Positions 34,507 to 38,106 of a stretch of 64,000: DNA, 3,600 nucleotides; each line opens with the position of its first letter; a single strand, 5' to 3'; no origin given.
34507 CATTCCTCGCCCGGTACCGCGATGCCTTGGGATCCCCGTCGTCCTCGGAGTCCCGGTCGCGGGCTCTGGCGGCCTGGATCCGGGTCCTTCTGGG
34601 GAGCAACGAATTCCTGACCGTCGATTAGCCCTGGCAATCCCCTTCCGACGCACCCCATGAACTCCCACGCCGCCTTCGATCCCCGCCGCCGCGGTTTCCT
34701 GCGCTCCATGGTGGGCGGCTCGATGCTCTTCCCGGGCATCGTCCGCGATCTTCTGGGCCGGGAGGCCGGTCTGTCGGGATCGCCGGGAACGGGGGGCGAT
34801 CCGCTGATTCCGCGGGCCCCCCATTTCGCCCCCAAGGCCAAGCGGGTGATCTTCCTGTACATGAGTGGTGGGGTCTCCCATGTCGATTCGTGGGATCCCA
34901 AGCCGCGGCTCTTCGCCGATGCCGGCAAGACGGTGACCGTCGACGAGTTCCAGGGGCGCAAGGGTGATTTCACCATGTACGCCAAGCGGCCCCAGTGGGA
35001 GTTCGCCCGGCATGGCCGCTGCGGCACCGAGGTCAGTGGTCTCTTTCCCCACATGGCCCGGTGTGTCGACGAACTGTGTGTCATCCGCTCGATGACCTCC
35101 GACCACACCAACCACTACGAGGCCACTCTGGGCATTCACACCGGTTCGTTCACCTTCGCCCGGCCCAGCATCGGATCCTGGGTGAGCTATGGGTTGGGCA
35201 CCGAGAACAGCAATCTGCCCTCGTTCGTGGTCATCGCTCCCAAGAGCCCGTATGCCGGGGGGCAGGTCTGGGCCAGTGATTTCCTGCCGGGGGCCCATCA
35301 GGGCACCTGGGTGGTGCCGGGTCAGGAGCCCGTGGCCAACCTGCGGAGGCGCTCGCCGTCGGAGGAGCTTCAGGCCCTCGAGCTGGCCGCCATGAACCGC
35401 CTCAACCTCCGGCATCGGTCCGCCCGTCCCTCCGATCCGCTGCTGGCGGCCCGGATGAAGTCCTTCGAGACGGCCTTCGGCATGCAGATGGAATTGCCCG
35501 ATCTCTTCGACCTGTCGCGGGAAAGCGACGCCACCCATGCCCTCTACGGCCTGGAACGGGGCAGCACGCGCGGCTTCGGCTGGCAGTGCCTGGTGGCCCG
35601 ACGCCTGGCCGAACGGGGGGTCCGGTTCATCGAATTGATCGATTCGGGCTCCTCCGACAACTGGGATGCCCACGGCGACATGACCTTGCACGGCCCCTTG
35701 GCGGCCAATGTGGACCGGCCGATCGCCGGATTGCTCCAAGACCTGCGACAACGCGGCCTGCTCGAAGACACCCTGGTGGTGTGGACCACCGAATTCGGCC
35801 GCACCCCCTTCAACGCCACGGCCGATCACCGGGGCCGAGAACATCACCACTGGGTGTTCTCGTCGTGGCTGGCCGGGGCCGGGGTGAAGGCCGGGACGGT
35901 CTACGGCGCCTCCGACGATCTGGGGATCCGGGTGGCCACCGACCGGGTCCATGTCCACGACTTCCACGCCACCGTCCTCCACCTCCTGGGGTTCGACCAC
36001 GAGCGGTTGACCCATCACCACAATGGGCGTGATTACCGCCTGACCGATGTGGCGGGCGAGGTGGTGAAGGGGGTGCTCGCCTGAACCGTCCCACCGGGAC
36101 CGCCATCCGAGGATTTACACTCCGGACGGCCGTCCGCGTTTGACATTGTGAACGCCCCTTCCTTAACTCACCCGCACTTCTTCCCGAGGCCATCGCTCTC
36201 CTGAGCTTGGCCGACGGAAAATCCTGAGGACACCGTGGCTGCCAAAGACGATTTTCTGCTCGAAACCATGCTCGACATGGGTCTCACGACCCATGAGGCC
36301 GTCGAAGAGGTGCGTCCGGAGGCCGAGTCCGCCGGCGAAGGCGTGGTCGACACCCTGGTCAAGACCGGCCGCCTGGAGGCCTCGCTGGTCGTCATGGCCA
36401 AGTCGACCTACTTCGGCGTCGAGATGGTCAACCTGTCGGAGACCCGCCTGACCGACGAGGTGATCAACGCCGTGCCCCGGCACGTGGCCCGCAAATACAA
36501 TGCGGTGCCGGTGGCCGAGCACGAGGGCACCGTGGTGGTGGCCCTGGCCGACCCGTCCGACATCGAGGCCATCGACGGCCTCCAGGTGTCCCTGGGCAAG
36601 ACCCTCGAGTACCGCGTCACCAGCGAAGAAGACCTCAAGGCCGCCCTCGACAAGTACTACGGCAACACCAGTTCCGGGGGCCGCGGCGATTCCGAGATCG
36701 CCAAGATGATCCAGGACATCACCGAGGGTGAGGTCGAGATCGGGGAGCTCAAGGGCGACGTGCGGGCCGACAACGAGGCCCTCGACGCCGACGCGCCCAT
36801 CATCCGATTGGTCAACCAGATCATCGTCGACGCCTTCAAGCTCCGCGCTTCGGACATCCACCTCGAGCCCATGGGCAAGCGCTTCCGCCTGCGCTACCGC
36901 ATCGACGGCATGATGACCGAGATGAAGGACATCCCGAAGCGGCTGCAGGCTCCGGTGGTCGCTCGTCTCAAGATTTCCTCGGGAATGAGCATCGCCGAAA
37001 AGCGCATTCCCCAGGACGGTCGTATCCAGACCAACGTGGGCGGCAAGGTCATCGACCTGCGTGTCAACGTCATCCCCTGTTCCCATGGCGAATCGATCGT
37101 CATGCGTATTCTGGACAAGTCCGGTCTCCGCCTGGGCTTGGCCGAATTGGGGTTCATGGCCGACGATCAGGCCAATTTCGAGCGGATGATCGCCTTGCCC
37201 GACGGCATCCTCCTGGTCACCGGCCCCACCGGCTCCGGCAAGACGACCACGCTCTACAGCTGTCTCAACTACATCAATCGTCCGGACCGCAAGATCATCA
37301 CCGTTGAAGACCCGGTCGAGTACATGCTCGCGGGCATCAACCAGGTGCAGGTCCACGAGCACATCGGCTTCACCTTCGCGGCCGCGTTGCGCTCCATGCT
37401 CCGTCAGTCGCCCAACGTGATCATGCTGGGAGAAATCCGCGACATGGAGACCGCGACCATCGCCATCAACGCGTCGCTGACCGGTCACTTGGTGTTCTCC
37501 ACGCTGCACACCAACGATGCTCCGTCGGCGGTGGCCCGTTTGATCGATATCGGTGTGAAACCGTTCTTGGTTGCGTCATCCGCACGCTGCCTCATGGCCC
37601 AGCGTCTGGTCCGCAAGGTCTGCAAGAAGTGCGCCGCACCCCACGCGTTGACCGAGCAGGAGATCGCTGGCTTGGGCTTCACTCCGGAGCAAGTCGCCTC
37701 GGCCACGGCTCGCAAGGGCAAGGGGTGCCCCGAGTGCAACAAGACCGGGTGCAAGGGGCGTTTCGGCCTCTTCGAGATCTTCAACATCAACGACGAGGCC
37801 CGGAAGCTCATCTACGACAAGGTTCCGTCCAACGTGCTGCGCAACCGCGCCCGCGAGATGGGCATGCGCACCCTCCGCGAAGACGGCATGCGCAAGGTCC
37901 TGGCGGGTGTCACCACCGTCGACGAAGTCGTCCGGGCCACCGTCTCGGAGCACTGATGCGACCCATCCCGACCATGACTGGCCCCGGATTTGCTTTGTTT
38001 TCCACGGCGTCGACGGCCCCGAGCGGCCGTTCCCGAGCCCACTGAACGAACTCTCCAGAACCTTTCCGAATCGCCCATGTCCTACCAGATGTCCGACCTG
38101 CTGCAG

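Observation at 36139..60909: Split ~25-kb type IV filament locus: retraction ATPase plus two assembly ATPases, then a 17.6-kb pseudopilin operon ending in two giant genes, with no secretin in sight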

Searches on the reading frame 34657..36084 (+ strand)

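Call 6: search_protein_families(library=pfam, proteins=[window:34657-36084:+], max_evalue=0.01)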
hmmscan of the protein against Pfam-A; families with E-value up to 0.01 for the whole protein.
window:34657-36084:+ (475 aa): 1 family
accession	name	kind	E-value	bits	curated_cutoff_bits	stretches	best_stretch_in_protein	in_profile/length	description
PF07394.17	DUF1501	-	5.5e-132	441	27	1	61-474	1-390/390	Protein of unknown function (DUF1501)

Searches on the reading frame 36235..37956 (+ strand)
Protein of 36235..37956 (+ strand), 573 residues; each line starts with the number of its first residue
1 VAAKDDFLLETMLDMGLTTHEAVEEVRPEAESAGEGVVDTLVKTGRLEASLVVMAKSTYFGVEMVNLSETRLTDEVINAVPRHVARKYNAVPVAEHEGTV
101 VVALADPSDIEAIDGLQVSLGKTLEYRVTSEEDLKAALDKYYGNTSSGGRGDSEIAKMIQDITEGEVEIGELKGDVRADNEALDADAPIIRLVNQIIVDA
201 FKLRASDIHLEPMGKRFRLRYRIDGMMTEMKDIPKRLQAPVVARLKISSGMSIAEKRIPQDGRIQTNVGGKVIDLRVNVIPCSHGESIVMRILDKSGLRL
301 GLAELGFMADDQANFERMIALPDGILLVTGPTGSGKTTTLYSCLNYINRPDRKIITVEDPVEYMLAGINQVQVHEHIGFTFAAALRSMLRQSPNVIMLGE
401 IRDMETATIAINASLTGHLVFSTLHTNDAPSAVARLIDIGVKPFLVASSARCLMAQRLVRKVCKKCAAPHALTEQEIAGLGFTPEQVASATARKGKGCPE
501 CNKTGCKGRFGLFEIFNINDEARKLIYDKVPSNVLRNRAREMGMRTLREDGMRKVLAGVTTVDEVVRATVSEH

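Call 4: search_protein_families(library=pfam, proteins=[window:36235-37956:+], max_evalue=0.01)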
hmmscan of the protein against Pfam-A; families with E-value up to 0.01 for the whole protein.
window:36235-37956:+ (573 aa): 8 families
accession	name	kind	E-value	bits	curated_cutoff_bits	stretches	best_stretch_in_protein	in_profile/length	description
PF00437.27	T2SSE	-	5.4e-131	437.1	24.9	1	184-567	3-370/370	Type II/IV secretion system protein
PF05157.20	MshEN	-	1.2e-19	70.5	23.1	1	60-146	1-88/90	MshEN domain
PF13191.12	AAA_16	-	0.00091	20.2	32.6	1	324-371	25-64/167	AAA ATPase domain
PF13401.12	AAA_22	-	0.0016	19.2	27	1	323-361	5-43/130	AAA domain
PF13476.12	AAA_23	-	0.0038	18.3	27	1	318-340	14-36/201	AAA domain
PF13173.12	AAA_14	-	0.0053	17.2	27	0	324-413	3-83/129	AAA domain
PF25199.1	nSTAND_NTPase5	-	0.0084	16.4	34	0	325-360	43-79/145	Novel STAND NTPase 5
PF13604.12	AAA_30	-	0.0099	16.1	27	0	312-354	6-49/191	AAA domain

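Call 20: search_protein_families(library=ncbifam, proteins=[window:36235-37956:+], max_evalue=0.01)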
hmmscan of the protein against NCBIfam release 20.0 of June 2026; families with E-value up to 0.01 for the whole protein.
window:36235-37956:+ (573 aa): 23 families
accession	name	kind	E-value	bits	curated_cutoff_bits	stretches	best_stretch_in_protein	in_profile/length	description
TIGR02538.1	type_IV_pilB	equivalog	8.3e-186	618.9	675.65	1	9-570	3-563/564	type IV-A pilus assembly ATPase PilB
TIGR02533.1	type_II_gspE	equivalog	4e-178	593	630.25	1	79-569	3-486/486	type II secretion system ATPase GspE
NF053534.1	T4PilAsmATPsTfpB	equivalog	6.4e-136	454.1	850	1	75-569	92-582/584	type IV pilus assembly ATPase TfpB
NF007755.0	PRK10436.1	equivalog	1.2e-126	423.1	617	1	83-569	12-459/465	type II secretion system protein GspE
NF041000.1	ATPase_ComGA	equivalog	1.9e-73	246.7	300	1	195-460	2-266/267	competence type IV pilus ATPase ComGA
TIGR01420.1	pilT_fam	subfamily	1.7e-52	178.8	319.1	1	193-461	2-270/343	PilT/PilU family type 4a pilus ATPase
TIGR02525.1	plasmid_TraJ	equivalog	2.6e-28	99.1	368.3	1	287-438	119-271/372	plasmid transfer ATPase TraJ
TIGR02524.1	dot_icm_DotB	equivalog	3.1e-22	79.2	463.3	1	315-438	126-258/358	Dot/Icm type IV secretion system ATPase DotB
NF058587.1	archaellum_moto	equivalog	1.9e-18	66.5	550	1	325-437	277-394/527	archaellum flagellar ATPase motor FlaI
TIGR02788.1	VirB11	equivalog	4.3e-15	55.5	249.95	1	325-439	146-265/308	P-type DNA transfer ATPase VirB11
TIGR02782.1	TrbB_P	equivalog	6.9e-15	55.1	304.55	1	307-437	120-253/303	P-type conjugative transfer ATPase TrbB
NF010469.0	PRK13894.1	subfamily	1.3e-14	54.2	508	1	304-437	130-265/320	conjugal transfer ATPase TrbB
TIGR03819.1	heli_sec_ATPase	hypoth_equivalog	2.5e-13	49.9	373.15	1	243-445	101-306/340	TadA family conjugal transfer-associated ATPase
NF010407.0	PRK13833.1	subfamily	2.8e-13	50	499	1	308-438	129-261/323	conjugal transfer protein TrbB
NF008411.1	PRK11234.1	equivalog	2.6e-09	36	1170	1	11-150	487-625/723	cyclic di-3',5'-guanylate-activated glycosyltransferase NfrB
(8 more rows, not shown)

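Call 21: search_solved_structures(query=window:36235-37956:+, max_evalue=1e-20)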
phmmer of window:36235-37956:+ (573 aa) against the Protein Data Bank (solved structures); distinct sequences matched with E-value up to 1e-20: 21.
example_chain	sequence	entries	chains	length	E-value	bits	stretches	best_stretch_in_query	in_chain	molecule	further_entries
6olj_C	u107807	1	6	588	1.2e-148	499.3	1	19-572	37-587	Type IV pilus biogenesis ATPase PilB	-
5tsg_B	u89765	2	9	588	3.1e-148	497.9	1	19-572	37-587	Type IV pilus biogenesis ATPase PilB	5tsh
5zfr_A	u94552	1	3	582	1e-146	492.9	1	21-572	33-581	Type IV pilus biogenesis ATPase PilB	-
3jc8_Ba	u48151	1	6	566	2.4e-143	481.8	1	18-570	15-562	Type IV-A pilus assembly ATPase PilB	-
6f8l_G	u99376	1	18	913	3.7e-127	428.4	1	9-570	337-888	Type IV pilus assembly protein PilF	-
4pht_A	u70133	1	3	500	4.4e-115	388.5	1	83-569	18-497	General secretory pathway protein E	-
1p9r_A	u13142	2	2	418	8.7e-114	384.2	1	184-573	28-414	General secretion pathway protein E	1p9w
4kss_A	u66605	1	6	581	6.2e-113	381.4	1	184-569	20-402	Type II secretion system protein E, hemolysin-coregulated protein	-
4ksr_A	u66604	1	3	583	6.4e-113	381.4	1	184-570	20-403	Type II secretion system protein E, Hemolysin-coregulated protein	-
5oiu_A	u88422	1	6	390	4.2e-103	349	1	190-570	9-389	Type IV pilus assembly protein PilF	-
6ejf_A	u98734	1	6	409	7.3e-103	348.2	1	191-570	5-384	Type IV pilus assembly protein PilF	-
5it5_F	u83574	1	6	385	7.7e-103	348.1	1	191-570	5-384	ATP binding motif-containing protein PilF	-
2ewv_A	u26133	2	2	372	5.7e-35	124.2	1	194-440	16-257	twitching motility protein PilT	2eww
2gsz_A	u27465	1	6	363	6.4e-35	124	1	194-439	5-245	twitching motility protein PilT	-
8dze_A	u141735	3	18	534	4.7e-34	121.2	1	187-564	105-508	BfpD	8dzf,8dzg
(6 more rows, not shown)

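Call 64: find_homologous_proteins(query=window:36235-37956:+, max_evalue=1e-50)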
Query window:36235-37956:+ (573 aa): 8000 proteins with E <= 1e-50 among 8000 candidates; the best 120 are listed.
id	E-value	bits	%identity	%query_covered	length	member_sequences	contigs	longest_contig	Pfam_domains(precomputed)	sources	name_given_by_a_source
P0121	0.0e+0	1241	98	100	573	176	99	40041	PF05157.21,PF00437.27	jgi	jgi:general secretion pathway protein E/type IV pilus assembly protein PilB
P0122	0.0e+0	1203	95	100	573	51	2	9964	PF05157.21,PF00437.27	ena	-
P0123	0.0e+0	1201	95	100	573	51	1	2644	PF05157.21,PF00437.27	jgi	-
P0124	0.0e+0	1199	95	100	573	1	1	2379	PF05157.21,PF00437.27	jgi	jgi:general secretion pathway protein E/type IV pilus assembly protein PilB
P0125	0.0e+0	1166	91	100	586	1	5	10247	PF05157.21,PF00437.27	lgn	-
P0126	0.0e+0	1164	95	100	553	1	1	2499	PF05157.21,PF00437.27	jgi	jgi:general secretion pathway protein E/type IV pilus assembly protein PilB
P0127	0.0e+0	1137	91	98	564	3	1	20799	PF05157.21,PF00437.27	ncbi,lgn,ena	-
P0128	0.0e+0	1135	89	100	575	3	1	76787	PF05157.21,PF00437.27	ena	-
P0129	0.0e+0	1130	88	100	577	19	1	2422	PF05157.21,PF00437.27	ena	-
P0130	0.0e+0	1126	88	100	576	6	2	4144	PF05157.21,PF00437.27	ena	-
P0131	0.0e+0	1117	87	100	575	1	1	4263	PF05157.21,PF00437.27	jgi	jgi:type IV pilus assembly protein PilB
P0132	0.0e+0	1110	86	100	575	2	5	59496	PF05157.21,PF00437.27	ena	-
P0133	0.0e+0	1110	86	100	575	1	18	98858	PF05157.21,PF00437.27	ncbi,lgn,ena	-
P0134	0.0e+0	1110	86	100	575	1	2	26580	PF05157.21,PF00437.27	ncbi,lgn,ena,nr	ncbi:MAG: type II/IV secretion system protein [Pedosphaera sp.]|nr:type II/IV secretion system prote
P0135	0.0e+0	1109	86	100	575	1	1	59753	PF05157.21,PF00437.27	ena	-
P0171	9.6e-289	976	76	100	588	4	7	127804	PF05157.21,PF00437.27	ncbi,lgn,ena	-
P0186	1.2e-285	966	77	100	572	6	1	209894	PF05157.21,PF00437.27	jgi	jgi:type IV pilus assembly protein PilB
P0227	7.9e-279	944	77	98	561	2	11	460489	PF05157.21,PF00437.27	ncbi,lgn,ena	-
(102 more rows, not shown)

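Call 65: find_encoding_contigs(protein=P0227, flank=10000, max_places=2)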
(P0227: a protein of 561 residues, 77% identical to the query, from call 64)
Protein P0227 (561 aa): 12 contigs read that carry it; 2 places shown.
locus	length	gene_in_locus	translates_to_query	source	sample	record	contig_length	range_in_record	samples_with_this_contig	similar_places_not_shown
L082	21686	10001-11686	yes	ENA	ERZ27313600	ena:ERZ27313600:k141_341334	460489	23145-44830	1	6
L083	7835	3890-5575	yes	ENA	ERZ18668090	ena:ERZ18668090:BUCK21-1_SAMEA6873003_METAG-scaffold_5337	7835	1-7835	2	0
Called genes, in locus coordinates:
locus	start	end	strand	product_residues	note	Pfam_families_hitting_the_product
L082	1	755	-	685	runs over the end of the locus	PF00141:peroxidase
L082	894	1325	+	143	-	-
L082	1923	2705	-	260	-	-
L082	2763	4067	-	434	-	PF13542:HTH_Tnp_ISL3, PF01610:DDE_Tnp_ISL3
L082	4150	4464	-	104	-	-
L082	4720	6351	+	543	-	PF12679:ABC2_membrane_2 (weak), PF12730:ABC2_membrane_4 (weak)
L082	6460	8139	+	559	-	PF12679:ABC2_membrane_2 (weak), PF12698:ABC2_membrane_3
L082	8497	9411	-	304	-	PF03372:Exo_endo_phos, PF19580:Exo_endo_phos_3 (weak)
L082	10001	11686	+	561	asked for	PF05157:MshEN, PF00437:T2SSE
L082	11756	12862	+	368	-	PF00437:T2SSE, PF13401:AAA_22 (faint)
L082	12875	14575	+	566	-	PF05157:MshEN, PF00437:T2SSE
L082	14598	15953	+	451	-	PF28597:T2SSF_N, PF00482:T2SSF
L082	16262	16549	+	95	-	-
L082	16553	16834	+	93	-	PF12441:CopG_antitoxin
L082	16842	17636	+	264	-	PF07963:N_methyl (weak)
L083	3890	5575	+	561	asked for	PF05157:MshEN, PF00437:T2SSE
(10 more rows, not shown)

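Call 66: find_encoding_contigs(protein=P0186, flank=10000, max_places=2)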
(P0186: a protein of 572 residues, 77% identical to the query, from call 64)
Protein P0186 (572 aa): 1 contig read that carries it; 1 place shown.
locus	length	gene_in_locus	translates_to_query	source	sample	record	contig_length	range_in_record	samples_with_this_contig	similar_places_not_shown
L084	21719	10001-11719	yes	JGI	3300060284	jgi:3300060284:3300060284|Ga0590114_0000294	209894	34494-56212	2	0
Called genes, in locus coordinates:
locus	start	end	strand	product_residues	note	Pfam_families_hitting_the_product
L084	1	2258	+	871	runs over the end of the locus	PF00270:DEAD, PF04851:ResIII (faint), PF13604:AAA_30 (faint), PF22527:DEXQc_Suv3 (weak), PF00271:Helicase_C (faint)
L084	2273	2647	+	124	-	-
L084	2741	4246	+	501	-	PF01436:NHL (faint), PF25021:TEN_NHL (faint)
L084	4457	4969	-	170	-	-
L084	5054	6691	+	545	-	PF12679:ABC2_membrane_2 (weak), PF12730:ABC2_membrane_4 (faint)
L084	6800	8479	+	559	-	PF12679:ABC2_membrane_2, PF12698:ABC2_membrane_3 (weak), PF12679:ABC2_membrane_2 (weak)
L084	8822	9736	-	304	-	PF03372:Exo_endo_phos, PF19580:Exo_endo_phos_3 (faint)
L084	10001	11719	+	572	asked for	PF05157:MshEN, PF00437:T2SSE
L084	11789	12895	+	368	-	PF00437:T2SSE, PF13401:AAA_22 (faint)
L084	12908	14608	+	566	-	PF05157:MshEN, PF00437:T2SSE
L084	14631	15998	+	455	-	PF28597:T2SSF_N, PF00482:T2SSF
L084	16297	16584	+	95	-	-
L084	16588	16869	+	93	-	PF12441:CopG_antitoxin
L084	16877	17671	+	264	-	PF07963:N_methyl (weak)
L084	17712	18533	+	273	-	PF07963:N_methyl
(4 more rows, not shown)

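Call 67: find_encoding_contigs(protein=P0171, flank=10000, max_places=2)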
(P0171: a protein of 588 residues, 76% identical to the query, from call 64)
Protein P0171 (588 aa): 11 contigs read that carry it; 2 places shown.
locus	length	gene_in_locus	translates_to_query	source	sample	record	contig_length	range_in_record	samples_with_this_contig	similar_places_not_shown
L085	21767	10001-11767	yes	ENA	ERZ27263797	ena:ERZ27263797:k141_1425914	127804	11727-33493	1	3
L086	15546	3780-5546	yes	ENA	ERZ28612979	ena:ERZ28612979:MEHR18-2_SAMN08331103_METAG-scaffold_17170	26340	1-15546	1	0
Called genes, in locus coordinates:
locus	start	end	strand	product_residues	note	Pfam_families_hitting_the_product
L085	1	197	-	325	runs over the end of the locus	PF01795:Methyltransf_5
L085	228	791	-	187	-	-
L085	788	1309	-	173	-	PF02381:MraZ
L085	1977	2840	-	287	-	PF01261:AP_endonuc_2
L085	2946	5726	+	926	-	PF00270:DEAD, PF00271:Helicase_C, PF19306:WHD_Lhr, PF08494:DEAD_assoc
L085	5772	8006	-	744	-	PF00580:UvrD-helicase, PF13604:AAA_30 (faint), PF01443:Viral_helicase1 (faint), PF13245:AAA_19, PF13361:UvrD_C, PF13538:UvrD_C_2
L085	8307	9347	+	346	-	PF02899:Phage_int_SAM_1, PF13495:Phage_int_SAM_4 (weak), PF00589:Phage_integrase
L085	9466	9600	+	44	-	-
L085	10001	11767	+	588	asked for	PF05157:MshEN, PF00437:T2SSE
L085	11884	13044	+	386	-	PF00437:T2SSE, PF13191:AAA_16 (weak), PF13401:AAA_22 (weak), PF13604:AAA_30 (faint)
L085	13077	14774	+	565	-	PF05157:MshEN, PF00437:T2SSE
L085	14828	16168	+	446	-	PF28597:T2SSF_N, PF00482:T2SSF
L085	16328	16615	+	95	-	-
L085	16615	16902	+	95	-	PF12441:CopG_antitoxin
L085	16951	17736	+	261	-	PF07963:N_methyl (faint)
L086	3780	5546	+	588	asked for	PF05157:MshEN, PF00437:T2SSE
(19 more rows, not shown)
